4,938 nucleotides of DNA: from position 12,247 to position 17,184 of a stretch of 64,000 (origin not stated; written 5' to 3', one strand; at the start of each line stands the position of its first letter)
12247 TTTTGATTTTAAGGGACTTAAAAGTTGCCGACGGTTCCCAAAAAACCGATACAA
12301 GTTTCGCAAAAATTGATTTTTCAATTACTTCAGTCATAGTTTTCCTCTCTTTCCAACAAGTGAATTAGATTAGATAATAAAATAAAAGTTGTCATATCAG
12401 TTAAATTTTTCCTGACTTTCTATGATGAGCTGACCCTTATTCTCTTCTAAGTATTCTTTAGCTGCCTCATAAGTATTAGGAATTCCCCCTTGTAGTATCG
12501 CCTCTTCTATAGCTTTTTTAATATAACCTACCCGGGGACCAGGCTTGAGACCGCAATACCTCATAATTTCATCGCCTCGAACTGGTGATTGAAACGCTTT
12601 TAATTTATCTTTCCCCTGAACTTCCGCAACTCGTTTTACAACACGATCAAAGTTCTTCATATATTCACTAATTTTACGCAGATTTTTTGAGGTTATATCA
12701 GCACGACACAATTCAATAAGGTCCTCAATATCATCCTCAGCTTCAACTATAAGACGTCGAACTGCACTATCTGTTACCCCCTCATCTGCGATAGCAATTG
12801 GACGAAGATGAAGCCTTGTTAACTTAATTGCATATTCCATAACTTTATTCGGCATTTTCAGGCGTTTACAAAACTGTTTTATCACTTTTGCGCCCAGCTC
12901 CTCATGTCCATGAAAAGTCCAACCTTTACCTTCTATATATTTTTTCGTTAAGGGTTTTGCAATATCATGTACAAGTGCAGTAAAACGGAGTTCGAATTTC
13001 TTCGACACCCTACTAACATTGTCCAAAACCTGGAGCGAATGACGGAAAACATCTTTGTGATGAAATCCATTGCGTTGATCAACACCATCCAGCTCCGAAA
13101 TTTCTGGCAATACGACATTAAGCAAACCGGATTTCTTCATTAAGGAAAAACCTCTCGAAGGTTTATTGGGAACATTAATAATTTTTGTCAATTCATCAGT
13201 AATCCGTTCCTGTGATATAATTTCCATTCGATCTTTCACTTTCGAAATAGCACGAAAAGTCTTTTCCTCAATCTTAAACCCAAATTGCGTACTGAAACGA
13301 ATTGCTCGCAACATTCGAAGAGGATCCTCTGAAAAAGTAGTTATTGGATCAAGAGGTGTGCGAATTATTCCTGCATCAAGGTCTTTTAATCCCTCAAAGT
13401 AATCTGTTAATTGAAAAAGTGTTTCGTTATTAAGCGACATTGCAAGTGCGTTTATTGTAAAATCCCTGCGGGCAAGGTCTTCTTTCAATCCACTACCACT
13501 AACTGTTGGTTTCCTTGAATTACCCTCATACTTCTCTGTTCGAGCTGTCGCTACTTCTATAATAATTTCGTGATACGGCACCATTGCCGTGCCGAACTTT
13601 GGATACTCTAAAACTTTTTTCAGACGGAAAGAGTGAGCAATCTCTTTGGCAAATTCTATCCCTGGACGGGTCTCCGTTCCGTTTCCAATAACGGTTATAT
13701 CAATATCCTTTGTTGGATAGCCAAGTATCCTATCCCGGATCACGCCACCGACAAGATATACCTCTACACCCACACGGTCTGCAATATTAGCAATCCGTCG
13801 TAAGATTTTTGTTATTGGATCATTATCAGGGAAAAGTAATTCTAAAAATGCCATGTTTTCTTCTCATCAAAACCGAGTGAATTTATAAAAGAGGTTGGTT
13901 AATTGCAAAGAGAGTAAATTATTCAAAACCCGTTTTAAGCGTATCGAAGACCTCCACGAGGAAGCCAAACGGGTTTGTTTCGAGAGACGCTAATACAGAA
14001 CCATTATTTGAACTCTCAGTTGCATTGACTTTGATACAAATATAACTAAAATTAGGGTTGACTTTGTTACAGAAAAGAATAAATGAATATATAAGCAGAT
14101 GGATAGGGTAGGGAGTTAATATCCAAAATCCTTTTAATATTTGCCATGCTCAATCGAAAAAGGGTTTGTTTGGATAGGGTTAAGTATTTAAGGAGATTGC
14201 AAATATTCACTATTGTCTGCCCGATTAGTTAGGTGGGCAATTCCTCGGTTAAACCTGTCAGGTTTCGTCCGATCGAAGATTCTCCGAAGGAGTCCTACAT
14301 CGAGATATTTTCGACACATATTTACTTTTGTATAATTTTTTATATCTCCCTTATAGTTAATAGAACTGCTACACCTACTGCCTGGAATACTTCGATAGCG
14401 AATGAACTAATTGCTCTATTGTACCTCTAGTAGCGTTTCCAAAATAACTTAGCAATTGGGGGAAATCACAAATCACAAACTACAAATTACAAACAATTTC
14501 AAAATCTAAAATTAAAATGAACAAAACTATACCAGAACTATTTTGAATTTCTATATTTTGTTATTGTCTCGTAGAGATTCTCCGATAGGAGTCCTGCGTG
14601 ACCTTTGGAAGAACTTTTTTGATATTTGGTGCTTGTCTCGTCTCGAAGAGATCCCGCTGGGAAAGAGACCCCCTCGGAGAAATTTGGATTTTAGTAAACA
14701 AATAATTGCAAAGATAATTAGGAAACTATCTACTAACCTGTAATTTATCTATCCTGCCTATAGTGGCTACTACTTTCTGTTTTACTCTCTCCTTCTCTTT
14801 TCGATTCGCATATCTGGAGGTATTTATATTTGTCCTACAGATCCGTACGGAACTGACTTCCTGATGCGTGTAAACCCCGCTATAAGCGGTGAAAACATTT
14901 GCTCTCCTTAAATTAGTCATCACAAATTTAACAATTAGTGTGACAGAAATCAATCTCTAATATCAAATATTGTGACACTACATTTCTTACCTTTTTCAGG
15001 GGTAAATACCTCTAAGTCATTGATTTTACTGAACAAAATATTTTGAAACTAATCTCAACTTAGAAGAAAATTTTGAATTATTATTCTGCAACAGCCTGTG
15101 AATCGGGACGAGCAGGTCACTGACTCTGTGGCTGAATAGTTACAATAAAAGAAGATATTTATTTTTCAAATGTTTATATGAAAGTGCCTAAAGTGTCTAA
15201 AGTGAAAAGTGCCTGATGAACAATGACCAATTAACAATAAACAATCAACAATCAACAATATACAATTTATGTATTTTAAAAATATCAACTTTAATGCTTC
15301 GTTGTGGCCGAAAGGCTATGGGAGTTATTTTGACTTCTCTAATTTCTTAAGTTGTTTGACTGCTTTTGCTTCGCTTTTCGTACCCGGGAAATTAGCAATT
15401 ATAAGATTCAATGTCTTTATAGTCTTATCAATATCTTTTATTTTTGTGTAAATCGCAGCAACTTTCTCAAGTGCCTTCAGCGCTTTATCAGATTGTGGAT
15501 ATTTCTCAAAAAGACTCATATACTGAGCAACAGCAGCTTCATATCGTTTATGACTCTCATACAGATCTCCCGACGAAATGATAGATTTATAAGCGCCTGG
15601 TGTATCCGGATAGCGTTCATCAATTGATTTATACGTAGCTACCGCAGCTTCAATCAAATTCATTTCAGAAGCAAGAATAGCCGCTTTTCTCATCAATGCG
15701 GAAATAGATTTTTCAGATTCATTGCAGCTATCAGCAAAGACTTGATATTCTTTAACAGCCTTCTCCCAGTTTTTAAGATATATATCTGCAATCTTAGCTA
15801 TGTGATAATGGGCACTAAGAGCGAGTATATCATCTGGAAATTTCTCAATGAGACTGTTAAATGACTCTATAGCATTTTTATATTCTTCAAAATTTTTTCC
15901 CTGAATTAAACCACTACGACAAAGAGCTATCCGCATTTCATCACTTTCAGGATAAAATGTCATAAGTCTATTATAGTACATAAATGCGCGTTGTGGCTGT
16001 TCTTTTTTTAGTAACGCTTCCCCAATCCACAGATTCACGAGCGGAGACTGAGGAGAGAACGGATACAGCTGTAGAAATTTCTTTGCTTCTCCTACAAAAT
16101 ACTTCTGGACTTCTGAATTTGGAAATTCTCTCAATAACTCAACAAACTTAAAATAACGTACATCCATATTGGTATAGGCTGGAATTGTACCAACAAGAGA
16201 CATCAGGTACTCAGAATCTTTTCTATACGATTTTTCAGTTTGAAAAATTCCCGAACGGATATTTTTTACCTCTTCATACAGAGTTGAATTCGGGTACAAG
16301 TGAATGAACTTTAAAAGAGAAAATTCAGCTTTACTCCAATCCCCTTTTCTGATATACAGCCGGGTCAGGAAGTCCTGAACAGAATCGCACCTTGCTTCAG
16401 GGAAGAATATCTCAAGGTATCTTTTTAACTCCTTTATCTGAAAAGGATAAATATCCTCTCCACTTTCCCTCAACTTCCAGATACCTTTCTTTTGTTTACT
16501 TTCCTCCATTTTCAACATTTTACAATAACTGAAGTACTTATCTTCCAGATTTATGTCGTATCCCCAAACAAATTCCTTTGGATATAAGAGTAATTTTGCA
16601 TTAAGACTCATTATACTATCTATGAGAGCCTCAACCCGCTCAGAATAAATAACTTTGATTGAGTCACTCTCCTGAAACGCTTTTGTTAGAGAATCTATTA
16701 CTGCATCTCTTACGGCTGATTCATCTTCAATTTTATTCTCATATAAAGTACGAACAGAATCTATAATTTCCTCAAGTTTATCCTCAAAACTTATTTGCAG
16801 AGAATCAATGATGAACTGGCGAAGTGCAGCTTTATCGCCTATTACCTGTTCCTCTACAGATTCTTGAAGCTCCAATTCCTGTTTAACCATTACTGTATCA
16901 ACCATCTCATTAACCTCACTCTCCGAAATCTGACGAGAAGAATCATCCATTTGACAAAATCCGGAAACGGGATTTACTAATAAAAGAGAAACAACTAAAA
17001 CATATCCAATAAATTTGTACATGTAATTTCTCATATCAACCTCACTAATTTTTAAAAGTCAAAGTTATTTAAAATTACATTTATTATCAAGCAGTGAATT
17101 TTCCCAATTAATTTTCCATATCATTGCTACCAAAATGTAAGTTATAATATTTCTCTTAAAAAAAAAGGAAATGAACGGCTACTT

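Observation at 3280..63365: Intergenic space is colonised by a combinatorial 'beads-on-a-string' system of short GC-rich hairpin modules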

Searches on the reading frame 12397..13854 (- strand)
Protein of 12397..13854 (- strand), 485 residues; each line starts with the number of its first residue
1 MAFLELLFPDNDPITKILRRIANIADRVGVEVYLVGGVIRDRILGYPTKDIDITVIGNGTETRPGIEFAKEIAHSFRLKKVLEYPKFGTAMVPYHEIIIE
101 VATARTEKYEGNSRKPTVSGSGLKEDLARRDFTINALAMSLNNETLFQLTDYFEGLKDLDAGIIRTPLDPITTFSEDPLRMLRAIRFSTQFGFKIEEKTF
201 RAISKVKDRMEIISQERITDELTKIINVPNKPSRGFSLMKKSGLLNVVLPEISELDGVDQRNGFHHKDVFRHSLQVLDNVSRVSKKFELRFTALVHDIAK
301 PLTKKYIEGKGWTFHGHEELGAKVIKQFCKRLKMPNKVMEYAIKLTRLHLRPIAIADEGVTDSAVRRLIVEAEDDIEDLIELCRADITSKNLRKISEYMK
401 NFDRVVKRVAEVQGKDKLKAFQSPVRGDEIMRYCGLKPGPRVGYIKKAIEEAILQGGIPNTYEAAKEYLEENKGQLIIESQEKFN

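Call 10: search_protein_families(library=pfam, proteins=[window:12397-13854:-])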
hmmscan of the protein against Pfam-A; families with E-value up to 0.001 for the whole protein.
window:12397-13854:- (485 aa): 4 families
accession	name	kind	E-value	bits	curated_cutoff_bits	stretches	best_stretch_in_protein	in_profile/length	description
PF01743.26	PolyA_pol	-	3.5e-28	98.9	23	1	32-165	1-126/126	Poly A polymerase head domain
PF12627.12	PolyA_pol_RNAbd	-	1.5e-17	63.5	22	1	192-253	1-61/64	Probable RNA and SrmB- binding site of polymerase A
PF01966.28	HD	-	5.6e-13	49.6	22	1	269-386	1-111/116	HD domain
PF13735.12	tRNA_NucTran2_2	-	8.9e-08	32.7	27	1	323-464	22-144/149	tRNA nucleotidyltransferase domain 2 putative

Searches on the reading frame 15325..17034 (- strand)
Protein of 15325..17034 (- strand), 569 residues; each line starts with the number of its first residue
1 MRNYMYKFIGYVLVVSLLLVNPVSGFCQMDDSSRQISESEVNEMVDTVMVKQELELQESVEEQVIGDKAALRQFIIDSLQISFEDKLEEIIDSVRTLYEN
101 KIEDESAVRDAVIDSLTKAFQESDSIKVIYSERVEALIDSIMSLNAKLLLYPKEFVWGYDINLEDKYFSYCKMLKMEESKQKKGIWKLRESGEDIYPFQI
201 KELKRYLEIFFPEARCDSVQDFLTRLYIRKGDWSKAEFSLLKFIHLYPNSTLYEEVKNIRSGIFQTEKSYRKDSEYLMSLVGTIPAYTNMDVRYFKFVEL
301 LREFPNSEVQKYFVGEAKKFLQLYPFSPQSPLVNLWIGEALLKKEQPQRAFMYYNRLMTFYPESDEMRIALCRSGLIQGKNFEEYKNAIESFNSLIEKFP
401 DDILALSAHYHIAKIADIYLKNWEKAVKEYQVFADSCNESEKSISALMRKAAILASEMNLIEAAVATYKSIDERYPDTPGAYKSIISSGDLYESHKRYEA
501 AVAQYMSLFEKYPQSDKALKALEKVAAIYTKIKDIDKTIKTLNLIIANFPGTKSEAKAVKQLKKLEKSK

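Call 10: search_protein_families(library=pfam, proteins=[window:15325-17034:-])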
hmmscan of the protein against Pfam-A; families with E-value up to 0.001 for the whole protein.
window:15325-17034:- (569 aa): 8 families
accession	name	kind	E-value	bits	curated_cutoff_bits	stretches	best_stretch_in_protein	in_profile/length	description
PF13174.12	TPR_6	-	4.4e-22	77.6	26.3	0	335-364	4-33/33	Tetratricopeptide repeat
PF13428.12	TPR_14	-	2.5e-15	55.9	23.5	0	489-522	8-41/44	Tetratricopeptide repeat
PF13525.12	YfiO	-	3.9e-11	43.5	25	1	319-418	30-139/203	Outer membrane lipoprotein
PF14559.12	TPR_19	-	3.1e-09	37.5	25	0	496-560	5-65/68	Tetratricopeptide repeat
PF24575.1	TPR_Slam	-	1.4e-06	29.1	35.2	0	303-374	17-90/104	Surface lipoprotein assembly modifier, N-terminal TPR repeats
PF07719.23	TPR_2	-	3.5e-05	24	27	0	226-249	10-33/34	Tetratricopeptide repeat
PF13424.12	TPR_12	-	0.00026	21.5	30.1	0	336-393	8-69/77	Tetratricopeptide repeat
PF04011.17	LemA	-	0.00047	20.4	26.2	0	384-416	103-135/149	LemA family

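Call 17: find_encoding_contigs(protein=window:15325-17034:-, flank=10000, max_places=10)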
Protein window:15325-17034:- (569 aa): 12 contigs read that carry it; 4 places shown.
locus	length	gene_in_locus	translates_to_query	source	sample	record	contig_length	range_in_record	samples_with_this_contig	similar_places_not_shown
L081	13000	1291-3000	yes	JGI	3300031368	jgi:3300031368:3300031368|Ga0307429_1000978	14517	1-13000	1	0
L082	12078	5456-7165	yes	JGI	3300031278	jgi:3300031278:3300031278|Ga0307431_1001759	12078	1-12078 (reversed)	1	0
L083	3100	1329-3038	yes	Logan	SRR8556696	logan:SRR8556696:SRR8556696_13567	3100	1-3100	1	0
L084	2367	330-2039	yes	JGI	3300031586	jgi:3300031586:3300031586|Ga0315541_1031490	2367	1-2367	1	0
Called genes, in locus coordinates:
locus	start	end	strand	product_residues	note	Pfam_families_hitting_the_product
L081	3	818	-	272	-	?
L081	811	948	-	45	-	-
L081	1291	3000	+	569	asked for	PF13525:YfiO (faint), PF13424:TPR_12 (faint), PF13174:TPR_6 (faint), PF13428:TPR_14 (faint), PF14559:TPR_19 (faint), PF24575:TPR_Slam (faint)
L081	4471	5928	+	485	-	PF01743:PolyA_pol, PF12627:PolyA_pol_RNAbd, PF01966:HD, PF13735:tRNA_NucTran2_2 (weak)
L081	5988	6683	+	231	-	PF04893:Yip1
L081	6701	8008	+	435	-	PF02321:OEP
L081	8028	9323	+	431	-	PF25917:BSH_RND, PF25935:BSH_LcnD (faint), PF25973:BSH_CzcB (weak), PF25984:BSH_YknX (weak), PF25954:Beta-barrel_RND_2 (faint), PF25990:Beta-barrel_YknX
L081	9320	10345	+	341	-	-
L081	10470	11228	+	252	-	-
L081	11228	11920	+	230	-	PF02463:SMC_N (faint), PF00005:ABC_tran, PF13304:AAA_21 (faint)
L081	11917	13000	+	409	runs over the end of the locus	PF12704:MacB_PCD, PF02687:FtsX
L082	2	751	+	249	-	?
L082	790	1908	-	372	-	PF01266:DAO, PF03486:HI0933_like (faint), PF07992:Pyr_redox_2 (faint), PF13450:NAD_binding_8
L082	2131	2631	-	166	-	PF00881:Nitroreductase, PF14512:TM1586_NiRdase (faint), PF00881:Nitroreductase (weak)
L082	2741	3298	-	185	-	-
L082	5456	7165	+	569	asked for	PF13525:YfiO (faint), PF13424:TPR_12 (faint), PF13174:TPR_6 (faint), PF13428:TPR_14 (faint), PF14559:TPR_19 (faint), PF24575:TPR_Slam (faint)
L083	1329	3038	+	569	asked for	PF13525:YfiO (faint), PF13424:TPR_12 (faint), PF13174:TPR_6 (faint), PF13428:TPR_14 (faint), PF14559:TPR_19 (faint), PF24575:TPR_Slam (faint)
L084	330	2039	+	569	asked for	PF13525:YfiO (faint), PF13424:TPR_12 (faint), PF13174:TPR_6 (faint), PF13428:TPR_14 (faint), PF14559:TPR_19 (faint), PF24575:TPR_Slam (faint)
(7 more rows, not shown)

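Call 28: find_homologous_proteins(query=window:15325-17034:-, max_evalue=1e-20)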
Query window:15325-17034:- (569 aa): 36 proteins with E <= 1e-20 among 8000 candidates.
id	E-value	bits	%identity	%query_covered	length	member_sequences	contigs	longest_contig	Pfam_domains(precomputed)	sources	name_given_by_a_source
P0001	0.0e+0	1231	100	99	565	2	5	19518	PF14559.13,PF24575.2,PF13525.13,PF13424.13,PF13428.13,PF13174.13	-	-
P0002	0.0e+0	1060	87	99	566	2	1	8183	PF13525.13,PF13428.13,PF13174.13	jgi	-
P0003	0.0e+0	1044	83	100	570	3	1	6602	PF14559.13,PF24575.2,PF13525.13,PF13428.13,PF13174.13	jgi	-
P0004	1.6e-272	923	75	98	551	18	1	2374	PF13525.13,PF13428.13,PF13174.13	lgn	-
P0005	1.6e-169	583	52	97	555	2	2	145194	PF13525.13,PF13428.13,PF13174.13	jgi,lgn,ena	-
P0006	2.0e-168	580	51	96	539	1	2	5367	PF13525.13,PF13424.13,PF14938.13,PF13428.13,PF07719.24,PF13174.13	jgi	jgi:TolA-binding protein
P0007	8.5e-167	574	52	97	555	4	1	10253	PF13525.13,PF13424.13,PF14938.13,PF13428.13,PF07719.24,PF13174.13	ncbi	-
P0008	4.6e-166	572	52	97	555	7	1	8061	PF13525.13,PF14938.13,PF13428.13,PF13174.13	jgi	-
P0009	2.6e-164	566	52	93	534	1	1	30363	PF13525.13,PF13432.13,PF13428.13,PF13174.13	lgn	-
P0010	1.2e-162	561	50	97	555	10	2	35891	PF13525.13,PF13428.13,PF13174.13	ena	-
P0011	7.5e-162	558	51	97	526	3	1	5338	PF13525.13,PF13424.13,PF14938.13,PF13428.13,PF07719.24,PF13174.13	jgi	jgi:TolA-binding protein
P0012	3.8e-157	543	51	91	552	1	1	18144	PF13525.13,PF13428.13,PF13174.13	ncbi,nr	ncbi:MAG: tetratricopeptide repeat protein [Candidatus Marinimicrobia bacterium]|nr:tetratricopeptid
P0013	2.1e-154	533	49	98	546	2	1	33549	PF13525.13,PF13174.13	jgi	-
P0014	2.4e-154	533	52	90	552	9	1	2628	PF13525.13,PF14938.13,PF13428.13,PF13174.13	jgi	-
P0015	2.9e-154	533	48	97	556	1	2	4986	PF13428.13,PF13174.13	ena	-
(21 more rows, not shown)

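Call 29: find_encoding_contigs(protein=P0002, flank=10000, max_places=3)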
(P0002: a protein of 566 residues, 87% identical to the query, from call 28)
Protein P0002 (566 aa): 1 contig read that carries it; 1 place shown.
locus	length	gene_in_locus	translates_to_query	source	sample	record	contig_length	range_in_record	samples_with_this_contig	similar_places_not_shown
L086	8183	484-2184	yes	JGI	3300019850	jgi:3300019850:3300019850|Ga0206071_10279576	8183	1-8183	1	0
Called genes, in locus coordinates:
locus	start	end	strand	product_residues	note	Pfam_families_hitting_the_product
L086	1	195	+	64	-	?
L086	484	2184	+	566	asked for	PF13428:TPR_14 (faint), PF13174:TPR_6 (faint), PF13525:YfiO (weak)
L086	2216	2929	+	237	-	PF05057:DUF676 (weak), PF00561:Abhydrolase_1 (weak), PF02089:Palm_thioest (weak), PF12146:Hydrolase_4 (faint), PF12697:Abhydrolase_6 (weak)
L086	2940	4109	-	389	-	-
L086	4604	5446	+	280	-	PF22435:MRM3-like_sub_bind, PF08032:SpoU_sub_bind, PF00588:SpoU_methylase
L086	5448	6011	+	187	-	PF00578:AhpC-TSA, PF00085:Thioredoxin (faint), PF08534:Redoxin, PF13905:Thioredoxin_8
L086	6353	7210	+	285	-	PF02517:Rce1-like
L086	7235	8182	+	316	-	?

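Call 30: find_encoding_contigs(protein=P0003, flank=10000, max_places=3)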
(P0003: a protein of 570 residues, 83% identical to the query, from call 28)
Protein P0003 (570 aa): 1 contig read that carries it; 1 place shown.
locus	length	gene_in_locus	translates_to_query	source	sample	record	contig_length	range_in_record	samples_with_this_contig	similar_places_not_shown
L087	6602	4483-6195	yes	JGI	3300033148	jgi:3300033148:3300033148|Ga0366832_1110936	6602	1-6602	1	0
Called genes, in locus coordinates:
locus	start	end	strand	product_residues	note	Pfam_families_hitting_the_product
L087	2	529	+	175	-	?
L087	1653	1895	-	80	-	PF07900:DUF1670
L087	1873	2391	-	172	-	PF07900:DUF1670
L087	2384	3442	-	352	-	PF07900:DUF1670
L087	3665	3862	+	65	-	-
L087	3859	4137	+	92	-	PF05016:ParE_toxin (weak)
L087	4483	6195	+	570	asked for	PF13174:TPR_6 (faint), PF13428:TPR_14 (faint), PF14559:TPR_19 (faint), PF24575:TPR_Slam (faint), PF13525:YfiO (weak)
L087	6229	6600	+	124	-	?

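Call 80: find_encoding_contigs(protein=P0005, flank=10000, max_places=1)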
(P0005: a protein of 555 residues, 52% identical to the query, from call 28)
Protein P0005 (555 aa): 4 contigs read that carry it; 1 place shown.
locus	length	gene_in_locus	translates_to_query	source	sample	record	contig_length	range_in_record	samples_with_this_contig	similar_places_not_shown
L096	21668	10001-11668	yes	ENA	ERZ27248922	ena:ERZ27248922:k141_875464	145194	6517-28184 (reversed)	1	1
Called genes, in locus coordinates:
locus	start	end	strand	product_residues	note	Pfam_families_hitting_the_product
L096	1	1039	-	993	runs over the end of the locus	PF08335:GlnD_UR_UTase (weak)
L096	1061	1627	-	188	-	PF01558:POR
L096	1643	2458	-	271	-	PF02775:TPP_enzyme_C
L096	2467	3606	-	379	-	PF01855:POR_N, PF02780:Transketolase_C (weak), PF17147:PFOR_II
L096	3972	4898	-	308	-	PF02016:Peptidase_S66, PF17676:Peptidase_S66C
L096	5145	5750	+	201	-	-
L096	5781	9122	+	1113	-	PF24105:Beta-prop_CAF1B_HIR1, PF24807:WD40_CDC20-Fz, PF00400:WD40, PF23342:WDR90_beta-prop_4th, PF23381:Beta-prop_IFT122_1st, PF23414:Beta-prop_EML_2, PF24814:WD40_Prp19, PF24817:WD40_WDHD1_1st, +56 more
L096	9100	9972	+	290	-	PF14326:DUF4384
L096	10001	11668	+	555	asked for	PF13525:YfiO (faint), PF13174:TPR_6 (faint), PF13428:TPR_14 (faint)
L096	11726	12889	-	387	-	-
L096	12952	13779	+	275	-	PF22435:MRM3-like_sub_bind, PF08032:SpoU_sub_bind, PF00588:SpoU_methylase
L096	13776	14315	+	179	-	PF00578:AhpC-TSA, PF08534:Redoxin, PF00085:Thioredoxin (faint), PF13098:Thioredoxin_2, PF13905:Thioredoxin_8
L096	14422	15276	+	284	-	PF02517:Rce1-like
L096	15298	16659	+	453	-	PF03448:MgtE_N, PF00571:CBS, PF01769:MgtE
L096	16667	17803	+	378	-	PF13506:Glyco_transf_21, PF00535:Glycos_transf_2, PF10111:Glyco_tranf_2_2 (weak), PF13641:Glyco_tranf_2_3 (weak), PF13632:Glyco_trans_2_3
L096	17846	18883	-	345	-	PF13506:Glyco_transf_21, PF13641:Glyco_tranf_2_3, PF00535:Glycos_transf_2, PF10111:Glyco_tranf_2_2, PF13632:Glyco_trans_2_3 (weak)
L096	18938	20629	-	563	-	PF14052:Caps_assemb_Wzi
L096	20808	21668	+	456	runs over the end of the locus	PF02310:B12-binding (weak), PF04055:Radical_SAM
